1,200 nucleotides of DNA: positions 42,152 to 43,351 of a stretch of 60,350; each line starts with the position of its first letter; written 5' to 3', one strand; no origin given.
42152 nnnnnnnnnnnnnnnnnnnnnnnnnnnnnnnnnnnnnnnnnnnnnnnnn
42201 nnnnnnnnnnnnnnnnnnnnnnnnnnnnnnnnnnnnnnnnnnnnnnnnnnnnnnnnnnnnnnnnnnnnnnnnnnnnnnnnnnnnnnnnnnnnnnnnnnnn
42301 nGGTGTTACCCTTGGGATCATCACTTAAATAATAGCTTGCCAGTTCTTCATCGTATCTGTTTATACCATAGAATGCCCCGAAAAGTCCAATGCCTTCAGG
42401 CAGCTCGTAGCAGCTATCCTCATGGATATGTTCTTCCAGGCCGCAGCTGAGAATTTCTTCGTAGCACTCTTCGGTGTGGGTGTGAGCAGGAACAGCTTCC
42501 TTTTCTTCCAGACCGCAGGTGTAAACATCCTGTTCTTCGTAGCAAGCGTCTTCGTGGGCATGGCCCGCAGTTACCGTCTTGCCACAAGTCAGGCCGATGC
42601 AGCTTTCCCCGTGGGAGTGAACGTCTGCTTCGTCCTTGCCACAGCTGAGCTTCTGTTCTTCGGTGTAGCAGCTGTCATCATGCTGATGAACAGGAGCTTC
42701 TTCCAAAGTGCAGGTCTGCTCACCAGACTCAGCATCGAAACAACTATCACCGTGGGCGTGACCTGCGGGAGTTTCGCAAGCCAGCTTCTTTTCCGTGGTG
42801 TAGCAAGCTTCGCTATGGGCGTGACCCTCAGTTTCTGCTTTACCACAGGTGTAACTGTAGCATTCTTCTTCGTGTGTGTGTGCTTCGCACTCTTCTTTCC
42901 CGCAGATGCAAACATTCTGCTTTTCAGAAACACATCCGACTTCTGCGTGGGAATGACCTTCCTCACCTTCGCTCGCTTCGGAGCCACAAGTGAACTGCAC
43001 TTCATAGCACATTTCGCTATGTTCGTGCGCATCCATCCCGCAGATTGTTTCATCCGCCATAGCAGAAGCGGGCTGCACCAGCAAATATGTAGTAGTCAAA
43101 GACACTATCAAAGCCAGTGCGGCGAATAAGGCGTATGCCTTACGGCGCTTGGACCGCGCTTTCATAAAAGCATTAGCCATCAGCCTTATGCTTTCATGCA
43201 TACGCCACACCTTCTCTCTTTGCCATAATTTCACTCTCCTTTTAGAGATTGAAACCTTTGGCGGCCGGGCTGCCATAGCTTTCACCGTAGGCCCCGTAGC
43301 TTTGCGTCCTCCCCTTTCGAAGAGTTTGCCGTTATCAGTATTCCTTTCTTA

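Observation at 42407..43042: Ten tandem Cys2-His2 knuckle repeats (C-G-x(3-9)-H-x-H-x3-C-[YF]) at the mature N-terminus of the pilus tip protein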

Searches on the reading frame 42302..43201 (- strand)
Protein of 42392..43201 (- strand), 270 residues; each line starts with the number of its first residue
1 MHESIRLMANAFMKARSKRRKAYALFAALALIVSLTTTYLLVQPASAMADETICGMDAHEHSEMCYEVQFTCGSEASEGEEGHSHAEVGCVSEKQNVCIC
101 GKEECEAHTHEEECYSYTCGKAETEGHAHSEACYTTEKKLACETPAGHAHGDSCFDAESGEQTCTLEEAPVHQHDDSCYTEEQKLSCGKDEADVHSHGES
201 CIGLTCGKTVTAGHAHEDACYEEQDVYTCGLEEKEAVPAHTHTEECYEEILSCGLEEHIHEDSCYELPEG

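Call 3: search_protein_families(library=pfam, proteins=[window:42407-43042:-], max_evalue=1)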
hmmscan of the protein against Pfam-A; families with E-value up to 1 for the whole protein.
window:42407-43042:- (212 aa): 0 families

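Call 4: search_protein_families(library=ncbifam, proteins=[window:42407-43042:-], max_evalue=1)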
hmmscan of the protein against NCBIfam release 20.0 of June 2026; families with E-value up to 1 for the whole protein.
window:42407-43042:- (212 aa): 1 family
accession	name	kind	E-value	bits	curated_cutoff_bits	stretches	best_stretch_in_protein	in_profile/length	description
TIGR03267.1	methan_mark_2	hypoth_equivalog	0.15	11.1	365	1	155-210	127-182/323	methanogenesis marker 2 protein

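Call 6: search_solved_structures(query=window:42407-43042:-, max_evalue=10, show_alignments=2)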
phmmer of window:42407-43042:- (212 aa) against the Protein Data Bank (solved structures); distinct sequences matched with E-value up to 10: 0.

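Call 7: find_homologous_proteins(query=window:42407-43042:-, max_evalue=0.001)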
Query window:42407-43042:- (212 aa): 142 proteins with E <= 0.001 among 197 candidates; the best 120 are listed.
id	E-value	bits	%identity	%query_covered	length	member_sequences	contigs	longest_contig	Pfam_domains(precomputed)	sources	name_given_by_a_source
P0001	4.1e-36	143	44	100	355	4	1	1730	-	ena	-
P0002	2.6e-31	127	42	71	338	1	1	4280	-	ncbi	-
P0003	1.2e-25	109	40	77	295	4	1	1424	-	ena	-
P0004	1.7e-25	108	39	100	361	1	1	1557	-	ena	-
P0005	1.9e-24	105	32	95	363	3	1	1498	-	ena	-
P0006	3.7e-24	104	35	100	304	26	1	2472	-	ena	-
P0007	5.0e-24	104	41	66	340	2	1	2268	-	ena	-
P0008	7.2e-22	96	42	69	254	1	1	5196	-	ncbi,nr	ncbi:MAG: hypothetical protein LUF30_03255, partial [Lachnospiraceae bacterium]|nr:hypothetical prot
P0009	1.2e-21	96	31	99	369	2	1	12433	-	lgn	-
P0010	2.9e-21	94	35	100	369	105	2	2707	-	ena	-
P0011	7.0e-21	93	33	100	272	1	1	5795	-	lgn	-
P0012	3.5e-20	91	42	79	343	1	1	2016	-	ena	-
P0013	1.2e-19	89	38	73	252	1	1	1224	-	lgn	-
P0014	1.2e-19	89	44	70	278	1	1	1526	-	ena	-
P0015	1.3e-19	89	36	100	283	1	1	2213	-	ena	-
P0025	1.5e-16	79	34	100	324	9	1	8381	-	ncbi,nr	ncbi:MAG: hypothetical protein IJH25_15370 [Clostridia bacterium]|nr:hypothetical protein [Clostridi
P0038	1.0e-13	70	40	72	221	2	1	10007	-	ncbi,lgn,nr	ncbi:MAG: hypothetical protein LUG55_03580 [Clostridiales bacterium]|nr:hypothetical protein [Clostr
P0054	2.4e-12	65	38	62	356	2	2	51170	-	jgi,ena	-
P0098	3.1e-8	52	38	44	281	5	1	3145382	-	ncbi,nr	ncbi:hypothetical protein EROP_02320 [Erysipelotrichaceae bacterium OPF54]|nr:hypothetical protein E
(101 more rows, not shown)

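Call 21: find_encoding_contigs(protein=P0098, flank=10000, max_places=2)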
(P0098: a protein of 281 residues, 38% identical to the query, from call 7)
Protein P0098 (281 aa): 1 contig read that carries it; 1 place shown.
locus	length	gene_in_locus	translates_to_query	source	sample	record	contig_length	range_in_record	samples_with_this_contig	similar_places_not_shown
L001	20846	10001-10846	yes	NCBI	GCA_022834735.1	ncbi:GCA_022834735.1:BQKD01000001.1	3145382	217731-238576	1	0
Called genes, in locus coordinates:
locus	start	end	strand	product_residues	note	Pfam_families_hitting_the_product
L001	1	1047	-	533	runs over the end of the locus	PF02525:Flavodoxin_2, PF03358:FMN_red, PF02036:SCP2 (weak)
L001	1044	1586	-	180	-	PF03551:PadR, PF13601:HTH_34 (weak), PF10400:Vir_act_alpha_C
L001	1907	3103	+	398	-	PF00465:Fe-ADH, PF13685:Fe-ADH_2, PF25137:ADH_Fe_C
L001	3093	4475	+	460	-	PF00171:Aldedh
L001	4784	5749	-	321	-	PF07804:HipA_C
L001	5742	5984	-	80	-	-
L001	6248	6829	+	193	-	-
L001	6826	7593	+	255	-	PF08843:AbiEii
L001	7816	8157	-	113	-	PF13560:HTH_31, PF01381:HTH_3, PF12844:HTH_19, PF13443:HTH_26 (weak)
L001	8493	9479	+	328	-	-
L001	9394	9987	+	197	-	PF10502:Peptidase_S26, PF00717:Peptidase_S24 (weak)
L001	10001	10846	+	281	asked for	-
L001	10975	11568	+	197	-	-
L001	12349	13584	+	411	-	PF13565:HTH_32, PF00665:rve, PF09299:Mu-transpos_C (faint)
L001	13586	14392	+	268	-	PF13191:AAA_16 (faint), PF01637:ATPase_2 (weak), PF13173:AAA_14 (faint), PF13401:AAA_22, PF00004:AAA, PF07728:AAA_5 (weak), PF09848:SLFN-g3_helicase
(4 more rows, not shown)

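Call 25: predict_structure(alignment_id=A1)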
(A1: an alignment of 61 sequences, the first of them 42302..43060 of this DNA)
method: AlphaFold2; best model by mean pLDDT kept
length: 253 residues; sequences in the alignment: 61
mean_pLDDT: 64.1   pTM: 0.30
mean pLDDT of the five models: 64.1, 63.0, 61.9, 57.0, 54.9
residues with pLDDT >= 90: 36; 70-90: 67; 50-70: 68; < 50: 82
segments of 3 or more residues with pLDDT < 50: 28-52, 67-80, 96-99, 146-167, 184-190, 251-253
pLDDT, mean of each block of 10 residues (from residue 1): 72 90 68 42 42 52 49 39 69 55 78 91 92 88 54 43 49 68 48 75 90 83 59 52 58 42
secondary structure, 60 per line:
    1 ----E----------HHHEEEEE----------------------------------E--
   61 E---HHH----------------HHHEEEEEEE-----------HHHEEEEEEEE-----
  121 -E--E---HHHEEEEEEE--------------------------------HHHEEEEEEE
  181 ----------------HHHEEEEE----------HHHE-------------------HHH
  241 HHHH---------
elements in order: E19-23 E87-93 E108-115 E132-138 E174-180 E200-204 H238-244
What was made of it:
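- The AF2 model of the whole array is weak (mean pLDDT 64, pTM 0.30), and about a third of its residues are below 50 (call 25).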

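Call 29: fold_search(model_id=the predicted structure, library=pdb)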
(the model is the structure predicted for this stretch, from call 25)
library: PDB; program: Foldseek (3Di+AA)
matches with E <= 10: 3; with E <= 0.001: 0
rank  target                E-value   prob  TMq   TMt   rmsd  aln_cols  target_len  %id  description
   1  8ro2_R                3.4e+00  0.01  0.09  0.07  27.6       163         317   12  Integrative Structure of the human intron lariat Spliceosome (ILS'') (released 2024-09-18)
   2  9l5s_R                3.9e+00  0.02  0.10  0.08  27.4       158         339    9  Cryo-EM structure of the thermophile spliceosome (state B*Q1) (released 2025-03-12)
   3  6id0_R                9.5e+00  0.01  0.11  0.10  27.7       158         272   10  Cryo-EM structure of a human intron lariat spliceosome prior to Prp43 loaded (ILS1 complex) at 2.9 angstrom resolution (released 2019-03-13)
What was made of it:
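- Tried and rejected: Foldseek of the AF2 array model against the PDB returned only spliceosome noise at E>3 (call 29).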

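Call 48: search_protein_representatives(alignment_id=A1)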
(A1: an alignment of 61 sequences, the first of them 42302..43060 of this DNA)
Query: 61 sequences, 367 profile positions. Proteins with E-value up to 0.001 (for the whole library): 6989; up to 1e-10: 5584; up to 1e-30: 3430. The best 150 are listed.
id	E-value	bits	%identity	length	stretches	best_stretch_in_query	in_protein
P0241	1.9e-256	866.6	-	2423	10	57-337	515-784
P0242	4.5e-229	776.6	-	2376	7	88-347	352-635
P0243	2.2e-217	738.1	-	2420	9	61-334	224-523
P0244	8.6e-213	723.0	-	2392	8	59-334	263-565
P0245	8.1e-210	713.2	-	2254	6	15-188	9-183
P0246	8.5e-210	713.1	-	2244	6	65-334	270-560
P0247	1.6e-203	692.5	-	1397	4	9-197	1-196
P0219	3.5e-197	671.7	-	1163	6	11-183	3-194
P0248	4.3e-197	671.4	-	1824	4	72-334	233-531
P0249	2.0e-194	662.6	-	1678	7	9-189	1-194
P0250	7.0e-185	631.2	-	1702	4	65-334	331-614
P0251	7.5e-185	631.1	-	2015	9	9-196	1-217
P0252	2.2e-180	616.4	-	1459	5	86-332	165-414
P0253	4.0e-180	615.5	-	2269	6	58-197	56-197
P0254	1.8e-179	613.4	-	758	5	9-188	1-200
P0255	2.0e-179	613.2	-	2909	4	60-340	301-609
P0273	1.1e-160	551.6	-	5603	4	9-197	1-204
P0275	5.2e-159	546.1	-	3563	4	23-197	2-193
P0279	2.2e-156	537.4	-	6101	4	65-344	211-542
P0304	1.7e-145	501.6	-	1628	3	9-204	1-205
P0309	8.4e-144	496.0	-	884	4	44-205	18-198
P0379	2.4e-130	451.7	-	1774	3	29-207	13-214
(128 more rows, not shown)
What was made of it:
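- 6,989 clusters at E<=1e-3 and 3,430 at E<=1e-30 (call 48).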

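Call 50: search_protein_families(library=pfam, proteins=[P0241, P0249, P0254, P0038], max_evalue=0.1)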
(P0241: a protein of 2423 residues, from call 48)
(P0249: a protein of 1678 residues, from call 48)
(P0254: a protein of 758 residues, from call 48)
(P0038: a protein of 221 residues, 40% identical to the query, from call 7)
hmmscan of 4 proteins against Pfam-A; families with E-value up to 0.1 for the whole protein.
P0241 (2423 aa): 5 families
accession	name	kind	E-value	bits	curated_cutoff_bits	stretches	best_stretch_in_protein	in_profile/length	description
PF05738.19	Cna_B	-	9.4e-29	100.1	22.3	2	2026-2100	1-77/87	Cna protein B-type domain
PF17802.7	SpaA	-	3.2e-11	43.7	23.1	1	1883-1978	3-82/91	Prealbumin-like fold domain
PF05257.22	CHAP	-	6.1e-09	36.7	26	1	718-802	5-81/81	CHAP domain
PF07691.17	PA14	-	0.0037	17.5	24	1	1800-1877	63-133/147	PA14 domain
PF15703.10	LAT2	-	0.022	15.1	27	0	1135-1157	79-101/177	Linker for activation of T-cells family member 2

P0249 (1678 aa): 7 families
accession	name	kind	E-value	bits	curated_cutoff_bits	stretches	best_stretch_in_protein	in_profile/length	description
PF12892.13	FctA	-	9.3e-11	43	22.1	1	1508-1634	3-119/120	Spy0128-like isopeptide containing domain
PF24547.1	DUF7601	-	1.1e-08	36.1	27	2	1370-1484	1-105/116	Domain of unknown function (DUF7601)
PF19407.5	DUF5979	-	0.00017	22.6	25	1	1405-1485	17-89/104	Domain of unknown function (DUF5979)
PF00746.26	Gram_pos_anchor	-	0.00021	21.6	20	1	1638-1672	8-41/43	LPXTG cell wall anchor motif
PF07691.17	PA14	-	0.003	17.8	24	1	1068-1106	63-90/147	PA14 domain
PF11874.13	DUF3394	-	0.017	15.2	28.2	0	1605-1670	116-178/181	Domain of unknown function (DUF3394)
PF24263.1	DUF7464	-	0.098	12.6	27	0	933-966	21-49/61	Domain of unknown function (DUF7464)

P0254 (758 aa): 1 family
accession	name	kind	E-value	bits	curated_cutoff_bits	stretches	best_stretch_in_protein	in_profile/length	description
PF23037.1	KOWx_SPT5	-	0.0012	18.8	20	1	578-613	8-40/49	Transcription elongation factor SPT5, KOWx domain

P0038 (221 aa): 0 families
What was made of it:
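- Arrays of up to 45 units, and arrays on both sides of a CHAP domain (P0241, call 50), look like mature structure.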

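Call 51: search_protein_families(library=ncbifam, proteins=[P0241, P0249, P0254, P0038], max_evalue=0.1)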
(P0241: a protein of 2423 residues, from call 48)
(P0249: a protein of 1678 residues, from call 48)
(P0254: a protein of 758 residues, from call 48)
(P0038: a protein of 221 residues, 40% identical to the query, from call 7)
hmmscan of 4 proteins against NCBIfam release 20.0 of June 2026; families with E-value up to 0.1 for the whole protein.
P0241 (2423 aa): 4 families
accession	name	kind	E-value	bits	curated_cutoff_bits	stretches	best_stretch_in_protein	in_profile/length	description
TIGR02148.1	Fibro_Slime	domain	7.5e-14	52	45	1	1794-1877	15-88/90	fibro-slime domain-containing protein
NF033902.0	iso_D2_wall_anc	subfamily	1.2e-07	31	95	1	1886-1979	385-485/540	SpaH/EbpB family LPXTG-anchored major pilin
TIGR02594.1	TIGR02594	subfamily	5.4e-06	26.7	70.55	1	680-822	4-130/132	TIGR02594 family protein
TIGR01167.1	LPXTG_anchor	domain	0.0012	19.4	15.9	1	2383-2417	2-33/34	LPXTG cell wall anchor domain-containing protein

P0249 (1678 aa): 5 families
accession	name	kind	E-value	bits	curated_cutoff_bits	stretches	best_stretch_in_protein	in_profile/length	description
TIGR02148.1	Fibro_Slime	domain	3.8e-11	43.3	45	1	1066-1103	19-56/90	fibro-slime domain-containing protein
TIGR01167.1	LPXTG_anchor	domain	5.3e-06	26.9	15.9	1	1638-1672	1-34/34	LPXTG cell wall anchor domain-containing protein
TIGR03786.1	strep_pil_rpt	domain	5e-05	23.5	31.85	1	1566-1634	3-69/70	streptococcal pilin isopeptide linkage domain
NF053819.1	EF0750_LPXTG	subfamily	0.004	17.6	47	1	1616-1670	49-104/105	EF2685/EF0750 family sortase-dependent surface protein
NF058648.1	ECF_sub_HI1622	equivalog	0.067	13.2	100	0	1233-1268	40-75/180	NikL family nickel/cobalt ECF transporter subunit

P0254 (758 aa): 0 families

P0038 (221 aa): 0 families

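Call 53: search_solved_structures(query=A1, max_evalue=10, show_alignments=3)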
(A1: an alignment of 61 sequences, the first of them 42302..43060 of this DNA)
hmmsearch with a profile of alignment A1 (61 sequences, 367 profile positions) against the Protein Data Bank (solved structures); distinct sequences matched with E-value up to 10: 0.
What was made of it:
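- Closest known: Intracellular zinc knuckles, zinc ribbons and classical C2H2 zinc fingers. Different: No sequence or fold match was found (calls 3, 6, 29, 53).
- The ligand order C..HxH..C matches no solved zinc motif that the searches could find (calls 6, 29, 53).
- Tried and rejected: PDB sequence search with the region and with a 61-sequence profile gave 0 hits at E<=10 (calls 6, 53).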

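Call 71: list_cluster_members(proteins=[P0241, P0245, P0249, P0255, P0273, P0279, P0304, P0215, P0223, P0239])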
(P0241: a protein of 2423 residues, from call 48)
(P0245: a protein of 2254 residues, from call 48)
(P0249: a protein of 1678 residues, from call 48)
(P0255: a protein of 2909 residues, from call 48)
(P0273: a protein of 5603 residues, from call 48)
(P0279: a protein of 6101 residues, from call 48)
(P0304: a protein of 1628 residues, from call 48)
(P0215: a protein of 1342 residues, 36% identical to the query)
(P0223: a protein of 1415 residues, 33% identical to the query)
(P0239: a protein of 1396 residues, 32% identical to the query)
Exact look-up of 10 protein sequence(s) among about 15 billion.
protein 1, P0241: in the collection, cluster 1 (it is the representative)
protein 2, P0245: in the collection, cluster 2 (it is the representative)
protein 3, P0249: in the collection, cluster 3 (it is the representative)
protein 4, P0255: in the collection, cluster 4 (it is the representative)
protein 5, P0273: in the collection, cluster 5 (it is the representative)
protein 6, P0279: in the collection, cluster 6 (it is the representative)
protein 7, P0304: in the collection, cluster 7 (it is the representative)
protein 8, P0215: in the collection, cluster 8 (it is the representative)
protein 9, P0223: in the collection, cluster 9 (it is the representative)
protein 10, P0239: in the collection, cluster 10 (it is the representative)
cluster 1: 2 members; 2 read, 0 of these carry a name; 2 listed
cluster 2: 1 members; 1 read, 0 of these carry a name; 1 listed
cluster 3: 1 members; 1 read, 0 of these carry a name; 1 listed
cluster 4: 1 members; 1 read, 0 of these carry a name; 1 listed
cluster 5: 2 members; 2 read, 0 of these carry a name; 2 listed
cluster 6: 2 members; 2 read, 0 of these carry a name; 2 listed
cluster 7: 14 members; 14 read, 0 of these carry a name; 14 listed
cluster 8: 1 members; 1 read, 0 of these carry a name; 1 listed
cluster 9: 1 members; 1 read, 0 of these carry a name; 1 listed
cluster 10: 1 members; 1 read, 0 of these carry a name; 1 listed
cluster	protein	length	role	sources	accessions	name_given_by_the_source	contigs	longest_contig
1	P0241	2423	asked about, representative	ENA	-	-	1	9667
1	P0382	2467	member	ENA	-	-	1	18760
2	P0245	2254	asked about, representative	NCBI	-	-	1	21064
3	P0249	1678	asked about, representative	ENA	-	-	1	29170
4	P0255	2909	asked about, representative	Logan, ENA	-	-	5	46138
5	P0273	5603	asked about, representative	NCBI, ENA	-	-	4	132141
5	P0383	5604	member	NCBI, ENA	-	-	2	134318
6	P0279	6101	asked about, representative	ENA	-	-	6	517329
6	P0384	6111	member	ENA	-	-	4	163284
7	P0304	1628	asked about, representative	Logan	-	-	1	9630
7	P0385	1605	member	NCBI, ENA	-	-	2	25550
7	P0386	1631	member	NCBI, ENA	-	-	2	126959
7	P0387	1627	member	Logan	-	-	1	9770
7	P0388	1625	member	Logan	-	-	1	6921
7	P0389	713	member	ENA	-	-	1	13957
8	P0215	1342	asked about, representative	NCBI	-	-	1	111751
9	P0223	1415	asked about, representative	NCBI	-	-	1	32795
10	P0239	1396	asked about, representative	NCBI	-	-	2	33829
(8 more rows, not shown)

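Call 72: search_dna_similar(query=window:42392-43201:-, collection=plasmids, mode=protein, max_evalue=0.00001, max_rows=15)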
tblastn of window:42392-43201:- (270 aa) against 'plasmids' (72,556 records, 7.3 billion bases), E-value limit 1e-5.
No match.
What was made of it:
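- Tried and rejected: tblastn of the head against PLSDB plasmids gave no match (call 72).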

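Call 84: search_protein_families(library=ncbifam, proteins=[P0253, P0275, P0309, P0379], max_evalue=0.01)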
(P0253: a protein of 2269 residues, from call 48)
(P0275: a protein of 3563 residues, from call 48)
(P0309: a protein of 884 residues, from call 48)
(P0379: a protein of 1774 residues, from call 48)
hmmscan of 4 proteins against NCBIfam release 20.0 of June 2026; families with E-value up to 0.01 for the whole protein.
P0253 (2269 aa): 2 families
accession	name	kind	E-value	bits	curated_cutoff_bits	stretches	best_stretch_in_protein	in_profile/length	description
TIGR02543.1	List_Bact_rpt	repeat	9.7e-14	51.5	20.95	1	1881-1917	1-42/44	TIGR02543 family repeat protein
TIGR03786.1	strep_pil_rpt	domain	2.1e-13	50.3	31.85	3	1168-1233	3-69/70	streptococcal pilin isopeptide linkage domain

P0275 (3563 aa): 1 family
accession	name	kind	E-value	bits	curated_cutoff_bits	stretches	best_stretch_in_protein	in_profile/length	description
TIGR02148.1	Fibro_Slime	domain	8.4e-12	45.4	45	1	2413-2473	5-57/90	fibro-slime domain-containing protein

P0309 (884 aa): 1 family
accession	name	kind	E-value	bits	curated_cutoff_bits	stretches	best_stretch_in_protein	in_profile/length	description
TIGR02594.1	TIGR02594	subfamily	3.8e-06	27.2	70.55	1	716-854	3-125/132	TIGR02594 family protein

P0379 (1774 aa): 1 family
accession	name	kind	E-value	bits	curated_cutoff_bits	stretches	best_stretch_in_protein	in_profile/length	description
NF053514.2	JUQZ_fam_ocin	equivalog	6.3e-21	74.7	40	0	898-938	66-106/107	BLB8/JUQZ-1 family protein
